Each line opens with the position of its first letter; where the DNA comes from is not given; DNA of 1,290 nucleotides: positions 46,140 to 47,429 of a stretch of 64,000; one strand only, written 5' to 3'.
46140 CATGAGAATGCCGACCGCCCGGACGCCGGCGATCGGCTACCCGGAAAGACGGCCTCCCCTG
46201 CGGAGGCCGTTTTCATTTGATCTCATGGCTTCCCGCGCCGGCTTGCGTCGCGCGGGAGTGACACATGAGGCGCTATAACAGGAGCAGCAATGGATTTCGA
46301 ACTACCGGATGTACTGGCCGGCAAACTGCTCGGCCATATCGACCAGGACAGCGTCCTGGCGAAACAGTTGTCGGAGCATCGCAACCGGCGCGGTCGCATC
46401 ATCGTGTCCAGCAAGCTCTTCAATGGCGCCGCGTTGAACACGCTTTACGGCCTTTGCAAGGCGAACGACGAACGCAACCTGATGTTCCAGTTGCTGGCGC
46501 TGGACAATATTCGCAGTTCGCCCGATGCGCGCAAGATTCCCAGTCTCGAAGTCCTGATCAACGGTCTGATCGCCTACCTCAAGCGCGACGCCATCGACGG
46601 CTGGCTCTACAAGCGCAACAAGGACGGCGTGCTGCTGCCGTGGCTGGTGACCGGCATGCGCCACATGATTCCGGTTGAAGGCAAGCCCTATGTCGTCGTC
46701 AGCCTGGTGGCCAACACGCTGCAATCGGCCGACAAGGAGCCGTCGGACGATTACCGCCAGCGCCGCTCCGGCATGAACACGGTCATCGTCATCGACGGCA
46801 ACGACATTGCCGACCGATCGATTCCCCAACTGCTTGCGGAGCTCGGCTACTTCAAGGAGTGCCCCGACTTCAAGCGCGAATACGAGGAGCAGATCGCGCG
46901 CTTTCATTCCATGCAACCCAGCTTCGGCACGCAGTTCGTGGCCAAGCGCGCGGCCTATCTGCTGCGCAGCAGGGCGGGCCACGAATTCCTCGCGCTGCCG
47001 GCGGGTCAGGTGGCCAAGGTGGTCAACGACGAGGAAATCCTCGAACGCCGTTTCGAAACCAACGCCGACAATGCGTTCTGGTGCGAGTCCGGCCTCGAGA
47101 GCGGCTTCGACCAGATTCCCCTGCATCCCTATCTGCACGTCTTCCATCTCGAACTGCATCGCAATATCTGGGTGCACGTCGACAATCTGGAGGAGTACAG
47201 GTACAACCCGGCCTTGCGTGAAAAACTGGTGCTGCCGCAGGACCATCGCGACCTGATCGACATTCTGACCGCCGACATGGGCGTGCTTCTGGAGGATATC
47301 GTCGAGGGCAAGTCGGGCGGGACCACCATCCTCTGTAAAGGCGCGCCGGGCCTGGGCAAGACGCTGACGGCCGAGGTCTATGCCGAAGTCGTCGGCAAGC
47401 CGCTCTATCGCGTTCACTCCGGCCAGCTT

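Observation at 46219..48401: Orphan two-gene module: AAA+ ATPase with an unplaced ~320-aa N-terminal region plus a small helical partner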

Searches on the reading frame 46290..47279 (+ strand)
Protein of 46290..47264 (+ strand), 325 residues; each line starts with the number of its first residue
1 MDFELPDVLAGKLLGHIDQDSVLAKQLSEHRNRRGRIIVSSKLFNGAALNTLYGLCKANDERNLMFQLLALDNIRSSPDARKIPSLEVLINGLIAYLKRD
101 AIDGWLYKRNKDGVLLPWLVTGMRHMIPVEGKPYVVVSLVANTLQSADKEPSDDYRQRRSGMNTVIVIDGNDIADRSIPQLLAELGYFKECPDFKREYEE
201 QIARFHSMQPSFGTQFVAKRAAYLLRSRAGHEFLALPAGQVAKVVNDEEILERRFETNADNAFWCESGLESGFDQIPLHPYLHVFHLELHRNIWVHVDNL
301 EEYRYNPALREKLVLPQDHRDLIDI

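Call 25: search_protein_representatives(protein=window:46290-47264:+)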
Query: 325 residues. Proteins with E-value up to 0.001 (for the whole library): 606; up to 1e-10: 251; up to 1e-30: 32. The best 150 are listed.
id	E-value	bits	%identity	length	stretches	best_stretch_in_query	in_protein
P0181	1.5e-85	303.7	51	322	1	1-276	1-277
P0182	1.2e-78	281.0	56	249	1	1-235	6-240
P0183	3.5e-49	184.2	53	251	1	1-179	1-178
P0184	3.3e-48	181.0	35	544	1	49-325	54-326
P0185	5.1e-44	167.2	37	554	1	39-325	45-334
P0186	2.7e-42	161.6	51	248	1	166-325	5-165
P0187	5.6e-42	160.5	35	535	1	39-325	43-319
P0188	6.0e-42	160.4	31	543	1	5-324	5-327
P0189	1.0e-41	159.7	35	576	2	43-278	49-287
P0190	2.2e-40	155.3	37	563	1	37-325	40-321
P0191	2.3e-39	151.9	40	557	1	48-325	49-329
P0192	2.5e-39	151.9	35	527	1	3-325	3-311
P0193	1.6e-37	145.9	37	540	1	57-325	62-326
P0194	1.9e-37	145.7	36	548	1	49-325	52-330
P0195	3.5e-37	144.8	33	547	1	50-325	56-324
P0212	5.3e-31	124.5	30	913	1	21-324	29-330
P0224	8.6e-25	104.1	27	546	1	48-325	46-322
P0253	3.6e-20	88.9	31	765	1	61-325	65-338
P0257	6.2e-20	88.1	27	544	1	60-325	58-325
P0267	4.9e-19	85.2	26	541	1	38-325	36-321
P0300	3.6e-16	75.7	25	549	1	42-325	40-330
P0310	1.6e-15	73.6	26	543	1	32-325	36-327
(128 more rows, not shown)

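Call 29: list_cluster_members(proteins=[P0184, P0188, P0192, P0212, P0253, P0224, P0257, P0267, P0300, P0310])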
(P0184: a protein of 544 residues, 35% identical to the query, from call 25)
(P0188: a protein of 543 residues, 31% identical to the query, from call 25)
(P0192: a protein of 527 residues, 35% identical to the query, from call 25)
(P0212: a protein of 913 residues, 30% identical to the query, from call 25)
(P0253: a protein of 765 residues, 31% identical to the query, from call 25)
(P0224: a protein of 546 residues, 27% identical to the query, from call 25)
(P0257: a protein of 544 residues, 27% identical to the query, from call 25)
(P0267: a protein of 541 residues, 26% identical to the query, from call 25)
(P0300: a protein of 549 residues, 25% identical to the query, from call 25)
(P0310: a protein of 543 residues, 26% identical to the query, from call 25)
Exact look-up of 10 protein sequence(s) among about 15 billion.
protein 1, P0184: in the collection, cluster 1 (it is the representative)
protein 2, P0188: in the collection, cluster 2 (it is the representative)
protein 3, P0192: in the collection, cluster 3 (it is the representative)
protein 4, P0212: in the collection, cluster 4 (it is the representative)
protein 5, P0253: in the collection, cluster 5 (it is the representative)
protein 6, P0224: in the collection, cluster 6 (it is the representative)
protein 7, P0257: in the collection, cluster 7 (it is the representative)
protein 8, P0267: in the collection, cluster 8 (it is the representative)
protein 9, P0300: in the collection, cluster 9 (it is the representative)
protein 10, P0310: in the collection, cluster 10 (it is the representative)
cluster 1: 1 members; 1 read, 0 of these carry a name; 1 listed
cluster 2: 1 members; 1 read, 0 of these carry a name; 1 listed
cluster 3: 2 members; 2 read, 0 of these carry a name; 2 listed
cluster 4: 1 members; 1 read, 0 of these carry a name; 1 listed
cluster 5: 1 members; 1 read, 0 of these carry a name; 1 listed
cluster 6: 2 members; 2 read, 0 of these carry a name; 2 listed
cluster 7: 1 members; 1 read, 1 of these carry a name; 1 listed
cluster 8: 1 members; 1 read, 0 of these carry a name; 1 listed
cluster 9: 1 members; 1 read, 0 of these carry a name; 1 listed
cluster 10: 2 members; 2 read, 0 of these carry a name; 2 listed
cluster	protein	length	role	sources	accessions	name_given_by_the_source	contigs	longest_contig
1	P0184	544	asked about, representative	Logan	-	-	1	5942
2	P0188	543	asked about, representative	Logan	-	-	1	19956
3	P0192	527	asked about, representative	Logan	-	-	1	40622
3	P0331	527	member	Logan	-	-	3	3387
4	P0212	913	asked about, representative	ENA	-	-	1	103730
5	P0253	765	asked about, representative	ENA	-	-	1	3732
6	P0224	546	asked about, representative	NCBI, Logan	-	-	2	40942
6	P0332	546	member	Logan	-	-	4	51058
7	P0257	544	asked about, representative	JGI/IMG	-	hypothetical protein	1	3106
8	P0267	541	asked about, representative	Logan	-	-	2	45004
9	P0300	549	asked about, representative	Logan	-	-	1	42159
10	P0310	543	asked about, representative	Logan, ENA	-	-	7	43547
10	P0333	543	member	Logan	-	-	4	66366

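Call 30: find_encoding_contigs(protein=P0192, flank=5000, max_places=2)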
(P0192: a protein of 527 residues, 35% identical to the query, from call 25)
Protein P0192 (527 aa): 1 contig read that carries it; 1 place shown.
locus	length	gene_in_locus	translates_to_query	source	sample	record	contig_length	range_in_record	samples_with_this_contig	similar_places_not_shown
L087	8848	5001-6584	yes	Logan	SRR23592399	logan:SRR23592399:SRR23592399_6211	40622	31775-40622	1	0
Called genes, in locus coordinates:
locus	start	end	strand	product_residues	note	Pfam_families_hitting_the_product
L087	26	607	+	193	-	-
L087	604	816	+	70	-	-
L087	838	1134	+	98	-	-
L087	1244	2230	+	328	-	PF26125:AcrVA2-like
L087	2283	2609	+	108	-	PF07866:DUF1653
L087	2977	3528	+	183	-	PF00265:TK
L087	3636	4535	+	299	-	-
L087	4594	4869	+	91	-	-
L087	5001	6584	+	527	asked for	PF00004:AAA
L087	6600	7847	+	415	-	PF14338:Mrr_N, PF01555:N6_N4_Mtase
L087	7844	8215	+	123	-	PF13223:DUF4031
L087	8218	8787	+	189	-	-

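Call 31: find_encoding_contigs(protein=P0224, flank=5000, max_places=2)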
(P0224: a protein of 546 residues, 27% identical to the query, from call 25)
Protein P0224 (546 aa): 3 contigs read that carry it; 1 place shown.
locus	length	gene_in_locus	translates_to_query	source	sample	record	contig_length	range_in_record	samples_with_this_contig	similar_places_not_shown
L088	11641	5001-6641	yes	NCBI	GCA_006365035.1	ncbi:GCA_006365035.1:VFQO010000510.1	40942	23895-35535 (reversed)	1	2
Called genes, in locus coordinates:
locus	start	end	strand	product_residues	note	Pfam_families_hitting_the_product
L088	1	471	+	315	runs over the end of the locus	-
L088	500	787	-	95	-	-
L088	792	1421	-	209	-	-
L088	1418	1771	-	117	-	-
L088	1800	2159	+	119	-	-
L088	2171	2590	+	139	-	PF13223:DUF4031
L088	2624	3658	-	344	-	PF13240:Zn_Ribbon_1, PF10947:DUF2628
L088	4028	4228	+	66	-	-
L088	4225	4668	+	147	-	PF10765:Phage_P22_NinX (faint)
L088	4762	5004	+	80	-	-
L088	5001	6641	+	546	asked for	PF00004:AAA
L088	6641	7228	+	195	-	-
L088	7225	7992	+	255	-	PF18760:ART-PolyVal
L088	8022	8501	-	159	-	-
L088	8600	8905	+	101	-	-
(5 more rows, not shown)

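Call 33: search_protein_families(library=phrogs, proteins=[P0192, P0224], max_evalue=0.001)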
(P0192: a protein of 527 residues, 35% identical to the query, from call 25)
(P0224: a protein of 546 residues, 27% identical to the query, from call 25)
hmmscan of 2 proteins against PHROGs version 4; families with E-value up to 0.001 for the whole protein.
P0192 (527 aa): 5 families
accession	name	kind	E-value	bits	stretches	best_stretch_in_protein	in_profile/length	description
phrog_29662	-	other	8.2e-134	448.3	1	30-525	35-544/548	ATP-dependent protease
phrog_3757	-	unknown function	1.3e-23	85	1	291-499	87-301/367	-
phrog_10401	-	other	2.7e-15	57.1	1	306-464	436-597/667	ATPase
phrog_168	-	DNA, RNA and nucleotide metabolism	4.8e-06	27.5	1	320-465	33-173/314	clamp loader of DNA polymerase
phrog_9172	-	unknown function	5.7e-05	23.1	1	325-465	103-256/509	-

P0224 (546 aa): 8 families
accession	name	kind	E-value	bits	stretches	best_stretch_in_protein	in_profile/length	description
phrog_29662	-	other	1e-93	315.9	1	49-538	54-546/548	ATP-dependent protease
phrog_3757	-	unknown function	1.6e-28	101.2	1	304-522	89-313/367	-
phrog_10401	-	other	2.1e-25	90.5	1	317-474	436-596/667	ATPase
phrog_168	-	DNA, RNA and nucleotide metabolism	2.2e-07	31.9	1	318-491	31-190/314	clamp loader of DNA polymerase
phrog_9172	-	unknown function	1.8e-06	28.1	1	320-467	90-247/509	-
phrog_296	-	integration and excision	0.00027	20.7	0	339-377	316-354/626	DNA transposition protein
phrog_8638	-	unknown function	0.00029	20.6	1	347-408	311-374/568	-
phrog_249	-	moron, auxiliary metabolic gene and host takeover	0.00067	20.1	0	339-374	125-160/380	porphyrin biosynthesis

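Call 34: search_dna_similar(query=window:46290-47264:+, collection=phages, mode=protein, max_evalue=0.001, max_rows=30)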
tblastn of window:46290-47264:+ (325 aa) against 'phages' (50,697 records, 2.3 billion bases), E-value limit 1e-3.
Records with a match: 7; places in all: 7; records where one place covers at least 80% of the query: 6.
Best place of each record, by identity: <60% 7.
By first word of the organism name: Bacillus 7.
By host as written in the record: Bacillus subtilis 4; Bacillus subtilis subsp. subtilis 168 2; Bacillus sp 1.
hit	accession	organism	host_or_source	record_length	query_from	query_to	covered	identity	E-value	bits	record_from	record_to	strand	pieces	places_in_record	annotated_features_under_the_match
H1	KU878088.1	Bacillus phage AR9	Bacillus subtilis subsp. subtilis 168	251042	49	325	85%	33.3%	8e-42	160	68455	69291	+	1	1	AAA family ATPase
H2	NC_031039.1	Bacillus phage AR9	Bacillus subtilis subsp. subtilis 168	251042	49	325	85%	33.3%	8e-42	160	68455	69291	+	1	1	ATP-dependent protease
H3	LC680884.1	Bacillus phage PBS1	Bacillus subtilis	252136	49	325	85%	33.3%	1e-41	160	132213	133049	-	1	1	hypothetical protein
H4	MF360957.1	Bacillus phage PBS1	Bacillus subtilis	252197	49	325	85%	33.3%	1e-41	160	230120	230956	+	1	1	276: ATP-dependent metalloprotease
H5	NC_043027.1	Bacillus phage PBS1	Bacillus subtilis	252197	49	325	85%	33.3%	1e-41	160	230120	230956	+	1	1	276: ATP-dependent protease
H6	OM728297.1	Bacillus phage vB_BsuM-Goe21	Bacillus subtilis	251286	49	325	85%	33.3%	2e-41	159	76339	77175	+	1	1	hypothetical protein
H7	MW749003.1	Bacillus phage vB_BspM_Internexus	Bacillus sp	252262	49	325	79%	35.6%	9e-35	171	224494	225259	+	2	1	putative AAA family ATPase (x2)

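Call 35: get_annotated_region(hit=H2, flank=5000)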
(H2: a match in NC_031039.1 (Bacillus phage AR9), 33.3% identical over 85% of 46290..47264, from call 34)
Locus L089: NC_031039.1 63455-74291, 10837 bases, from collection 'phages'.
description: Bacillus phage AR9, complete genome.
organism: Bacillus phage AR9 (NCBI taxid 1815509)
taxonomy: Viruses; Duplodnaviria; Heunggongvirae; Uroviricota; Caudoviricetes; Takahashivirus; Takahashivirus PBS1
host: Bacillus subtilis subsp. subtilis 168; source: -; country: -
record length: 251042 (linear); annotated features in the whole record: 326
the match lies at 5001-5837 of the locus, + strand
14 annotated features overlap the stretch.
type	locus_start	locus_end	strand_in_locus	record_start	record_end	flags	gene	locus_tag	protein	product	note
CDS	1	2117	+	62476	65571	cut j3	-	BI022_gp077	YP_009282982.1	hydrolase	proteolysed protein, contained only RNAP domain is found in virions, virion RNAP subunit; HD family phosphohydrolase ...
CDS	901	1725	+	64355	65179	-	-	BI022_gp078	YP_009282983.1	HNH endonuclease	group I intron VSR cd02883- nudix_hydrolase, cd01038 - endonuclease_DUF559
CDS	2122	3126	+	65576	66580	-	-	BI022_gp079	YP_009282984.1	hypothetical protein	-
CDS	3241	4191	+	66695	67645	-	-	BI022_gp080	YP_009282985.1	hypothetical protein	-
CDS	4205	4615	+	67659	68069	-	-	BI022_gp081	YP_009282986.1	holin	-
regulatory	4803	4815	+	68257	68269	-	-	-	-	promoter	early promoter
CDS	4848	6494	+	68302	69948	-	-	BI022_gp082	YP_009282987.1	ATP-dependent protease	cd00009 - ATPases associated with a wide variety of cellular activities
CDS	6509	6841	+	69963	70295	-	-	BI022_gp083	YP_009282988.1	virion structural protein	-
CDS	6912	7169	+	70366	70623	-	-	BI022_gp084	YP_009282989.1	zinc-finger domain protein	-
CDS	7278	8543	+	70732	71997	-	-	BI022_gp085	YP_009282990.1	UvsX-like recombinase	RecA family ATPase; PRK11308 - dppF dipeptide transporter ATP-binding subunit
regulatory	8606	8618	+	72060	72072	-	-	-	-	promoter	early promoter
CDS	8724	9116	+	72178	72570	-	-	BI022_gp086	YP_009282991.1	hypothetical protein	-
CDS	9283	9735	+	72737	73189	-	-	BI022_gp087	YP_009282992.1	hypothetical protein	-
CDS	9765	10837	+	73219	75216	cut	-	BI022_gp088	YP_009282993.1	RNA polymerase beta subunit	non-virion RNAP subunit; DNA-directed RNA polymerase beta subunit, C-terminus; pfam00562 - RNA polymerase Rpb2, domain 6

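Call 46: find_encoding_contigs(protein=P0267, flank=6000, max_places=1)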
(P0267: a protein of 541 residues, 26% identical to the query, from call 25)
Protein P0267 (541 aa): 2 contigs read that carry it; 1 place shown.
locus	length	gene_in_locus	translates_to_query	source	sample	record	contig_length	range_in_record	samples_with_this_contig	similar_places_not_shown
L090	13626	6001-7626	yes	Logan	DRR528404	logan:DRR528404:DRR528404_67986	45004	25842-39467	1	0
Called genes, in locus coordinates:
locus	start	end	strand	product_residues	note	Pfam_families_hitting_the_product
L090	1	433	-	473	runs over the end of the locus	PF00263:Secretin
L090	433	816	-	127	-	-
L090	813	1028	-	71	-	-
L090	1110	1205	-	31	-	-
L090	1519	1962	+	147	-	-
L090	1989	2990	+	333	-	PF01145:Band_7, PF13421:Band_7_1 (faint)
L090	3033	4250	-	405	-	PF00768:Peptidase_S11, PF13354:Beta-lactamase2, PF00144:Beta-lactamase (faint), PF07943:PBP5_C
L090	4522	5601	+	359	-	PF03372:Exo_endo_phos, PF12836:HHH_3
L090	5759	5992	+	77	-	-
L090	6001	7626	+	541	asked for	PF00004:AAA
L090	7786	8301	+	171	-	-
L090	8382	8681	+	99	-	-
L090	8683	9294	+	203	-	PF01693:Cauli_VI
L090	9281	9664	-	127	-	-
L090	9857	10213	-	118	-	-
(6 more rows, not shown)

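Call 47: find_encoding_contigs(protein=P0300, flank=6000, max_places=1)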
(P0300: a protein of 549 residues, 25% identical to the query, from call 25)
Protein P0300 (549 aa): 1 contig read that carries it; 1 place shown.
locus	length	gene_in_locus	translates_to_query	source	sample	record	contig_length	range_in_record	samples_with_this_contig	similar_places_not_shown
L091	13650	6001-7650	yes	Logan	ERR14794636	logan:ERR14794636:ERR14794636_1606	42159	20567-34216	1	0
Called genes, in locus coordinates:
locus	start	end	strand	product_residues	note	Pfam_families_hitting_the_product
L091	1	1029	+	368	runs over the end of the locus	PF00154:RecA_N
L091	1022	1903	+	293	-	PF02739:5_3_exonuc_N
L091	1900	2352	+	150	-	-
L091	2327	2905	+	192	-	PF24608:PDDEXK_15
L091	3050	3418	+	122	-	-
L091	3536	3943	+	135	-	-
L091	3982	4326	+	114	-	-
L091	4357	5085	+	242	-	PF10979:DUF2786, PF23771:DUF7168 (weak)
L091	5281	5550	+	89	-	-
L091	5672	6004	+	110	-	-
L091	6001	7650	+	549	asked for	PF00004:AAA, PF07728:AAA_5 (weak), PF13401:AAA_22 (faint)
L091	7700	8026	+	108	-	-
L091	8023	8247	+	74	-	-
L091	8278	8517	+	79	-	-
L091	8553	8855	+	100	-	-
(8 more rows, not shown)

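Call 48: find_encoding_contigs(protein=P0310, flank=6000, max_places=1)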
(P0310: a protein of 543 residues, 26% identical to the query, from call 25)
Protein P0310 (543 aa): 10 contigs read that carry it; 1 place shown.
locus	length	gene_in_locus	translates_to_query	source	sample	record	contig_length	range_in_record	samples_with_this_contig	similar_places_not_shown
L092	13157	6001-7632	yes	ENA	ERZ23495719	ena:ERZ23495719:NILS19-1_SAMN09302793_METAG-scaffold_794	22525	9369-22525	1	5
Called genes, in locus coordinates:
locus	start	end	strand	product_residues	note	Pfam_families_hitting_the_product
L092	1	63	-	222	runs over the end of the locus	-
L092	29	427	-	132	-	-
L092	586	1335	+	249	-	-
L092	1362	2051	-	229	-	-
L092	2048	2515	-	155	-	-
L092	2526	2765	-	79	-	-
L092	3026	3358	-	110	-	-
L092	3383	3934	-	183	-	PF10688:Imp-YgjV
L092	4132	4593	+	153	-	-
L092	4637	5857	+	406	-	PF26125:AcrVA2-like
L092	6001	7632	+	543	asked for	PF00004:AAA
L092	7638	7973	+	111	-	-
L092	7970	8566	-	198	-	PF14081:DUF4262 (faint)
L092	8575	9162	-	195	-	PF14081:DUF4262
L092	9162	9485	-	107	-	-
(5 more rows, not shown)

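Call 49: predict_structure(alignment_id=A3)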
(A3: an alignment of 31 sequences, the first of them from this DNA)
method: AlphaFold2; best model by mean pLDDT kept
length: 330 residues; sequences in the alignment: 31
mean_pLDDT: 90.6   pTM: 0.86
mean pLDDT of the five models: 90.6, 90.6, 89.9, 89.2, 88.8
residues with pLDDT >= 90: 252; 70-90: 57; 50-70: 17; < 50: 4
segments of 3 or more residues with pLDDT < 50: 155-158
pLDDT, mean of each block of 10 residues (from residue 1): 93 95 92 84 92 97 96 96 96 97 96 96 96 97 75 53 91 97 98 98 97 95 79 85 93 89 92 95 95 96 85 79 75
secondary structure, 60 per line:
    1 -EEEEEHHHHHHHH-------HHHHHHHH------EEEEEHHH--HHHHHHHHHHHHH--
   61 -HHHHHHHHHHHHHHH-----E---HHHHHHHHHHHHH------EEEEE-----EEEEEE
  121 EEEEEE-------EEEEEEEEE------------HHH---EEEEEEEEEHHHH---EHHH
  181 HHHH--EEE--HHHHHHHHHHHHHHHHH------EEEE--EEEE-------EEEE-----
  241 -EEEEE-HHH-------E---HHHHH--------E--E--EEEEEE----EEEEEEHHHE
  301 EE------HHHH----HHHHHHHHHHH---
elements in order: E2-6 H7-14 H22-29 E36-40 H46-58 H62-76 H86-98 E105-109 E115-126 E134-142 E161-169 H170-173 H178-184 E187-189 H192-208 E215-218 E221-224 E232-235 E242-246 H262-266 E281-286 E291-296 E300-302 H309-312 H317-327

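Call 51: fold_search(model_id=the predicted structure, library=pdb)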
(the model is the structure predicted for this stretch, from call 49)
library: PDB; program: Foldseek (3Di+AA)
matches with E <= 10: 487; with E <= 0.001: 0
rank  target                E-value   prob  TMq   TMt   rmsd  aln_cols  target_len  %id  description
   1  6hiw_DB               2.3e-02  0.11  0.12  0.06  28.9       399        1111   11  Cryo-EM structure of the Trypanosoma brucei mitochondrial ribosome - This entry contains the complete small mitoribos (released 2018-09-26)
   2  8fmw_AE               4.5e-02  0.09  0.11  0.16  25.0       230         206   13  The structure of a hibernating ribosome in the Lyme disease pathogen (released 2023-11-08)
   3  9a6x_B                8.7e-02  0.41  0.12  0.20  12.7       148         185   14  Integrative model of PTAS-EFP by crosslinking MS and deep learning (released 2024-09-18)
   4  4iup_A                9.8e-02  0.35  0.13  0.31  15.4       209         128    9  crystal structure of Se-substituted arabidopsis thaliana SHH1 SAWADEE domain L200M/L218M mutant (released 2013-05-01)
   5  4iup_B                1.3e-01  0.33  0.13  0.31  16.0       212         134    8  crystal structure of Se-substituted arabidopsis thaliana SHH1 SAWADEE domain L200M/L218M mutant (released 2013-05-01)
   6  7qfz_C                1.4e-01  0.35  0.13  0.14  17.7       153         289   12  BrxR, a WYL-domain containing transcriptional regulator (released 2022-05-18)
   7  6rji                  1.4e-01  0.20  0.12  0.20  17.3       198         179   10  X-ray structure of the elongation factor P of S. aureus (released 2020-04-01)
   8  7pua_DB               1.4e-01  0.06  0.12  0.05  27.2       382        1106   11  Middle assembly intermediate of the Trypanosoma brucei mitoribosomal small subunit (released 2022-03-02)
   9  6enj_w                1.7e-01  0.20  0.13  0.21  14.2       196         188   11  Polyproline-stalled ribosome in the presence of A+P site tRNA and elongation-factor P (EF-P) (released 2017-11-22)
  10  4iuq_B                2.3e-01  0.15  0.12  0.27  16.3       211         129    9  crystal structure of SHH1 SAWADEE domain (released 2013-05-01)
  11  4iuu_A                2.5e-01  0.14  0.11  0.27  16.4       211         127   10  Crystal structure of SHH1 SAWADEE domain in complex with H3K9me1 peptide (released 2013-05-01)
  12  6rk3_MODEL_1_A        2.5e-01  0.08  0.12  0.19  19.2       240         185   11  Solution structure of the ribosome Elongation Factor P (EF-P) from Staphylococcus aureus (released 2020-03-11)
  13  1yby_B                2.7e-01  0.10  0.12  0.21  18.5       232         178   12  Conserved hypothetical protein Cth-95 from Clostridium thermocellum (released 2005-02-01)
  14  3tre                  4.7e-01  0.13  0.13  0.28  16.4       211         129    9  Structure of a translation elongation factor P (efp) from Coxiella burnetii (released 2011-09-28)
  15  1ueb_B                4.9e-01  0.08  0.12  0.21  16.2       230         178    9  Crystal structure of translation elongation factor P from Thermus thermophilus HB8 (released 2004-05-25)
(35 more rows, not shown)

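Call 56: find_homologous_proteins(query=A3, max_evalue=0.001)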
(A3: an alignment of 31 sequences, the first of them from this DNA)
Query A3 (31 sequences) (330 aa, profile of the alignment): 726 proteins with E <= 0.001 among 8000 candidates; the best 120 are listed.
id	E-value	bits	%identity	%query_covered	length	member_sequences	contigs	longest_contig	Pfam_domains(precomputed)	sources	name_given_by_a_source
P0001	4.8e-96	340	90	100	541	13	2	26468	PF00004.36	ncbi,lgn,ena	-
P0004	9.7e-96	339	89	100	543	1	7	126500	PF00004.36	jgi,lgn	jgi:hypothetical protein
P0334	1.7e-95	338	44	86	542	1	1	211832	PF00004.36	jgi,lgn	jgi:hypothetical protein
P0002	4.9e-95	337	90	100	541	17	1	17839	PF00004.36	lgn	-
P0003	9.1e-94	332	89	100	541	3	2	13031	PF00004.36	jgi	jgi:hypothetical protein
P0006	8.3e-93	329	84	100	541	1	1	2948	PF00004.36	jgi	jgi:hypothetical protein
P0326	6.1e-92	327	26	75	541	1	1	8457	PF00004.36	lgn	-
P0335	7.7e-92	326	40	95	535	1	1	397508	PF00004.36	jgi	jgi:hypothetical protein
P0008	1.1e-91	326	82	100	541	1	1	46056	PF00004.36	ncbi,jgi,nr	ncbi:MAG TPA: AAA family ATPase [Rhodocyclaceae bacterium]|nr:AAA family ATPase [Rhodocyclaceae bact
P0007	2.5e-91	324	82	100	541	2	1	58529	PF00004.36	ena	-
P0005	2.8e-91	324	87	100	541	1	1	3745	PF00004.36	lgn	-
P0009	2.5e-90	321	79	100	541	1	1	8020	PF00004.36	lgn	-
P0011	2.6e-90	321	79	100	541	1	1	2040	PF00004.36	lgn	-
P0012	2.6e-90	321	79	100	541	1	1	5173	PF00004.36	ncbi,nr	ncbi:MAG TPA: AAA family ATPase [Rhodocyclaceae bacterium]|nr:AAA family ATPase [Rhodocyclaceae bact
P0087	1.2e-89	319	58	100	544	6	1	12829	PF00004.36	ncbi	ncbi:MAG: AAA family ATPase [Burkholderiaceae bacterium]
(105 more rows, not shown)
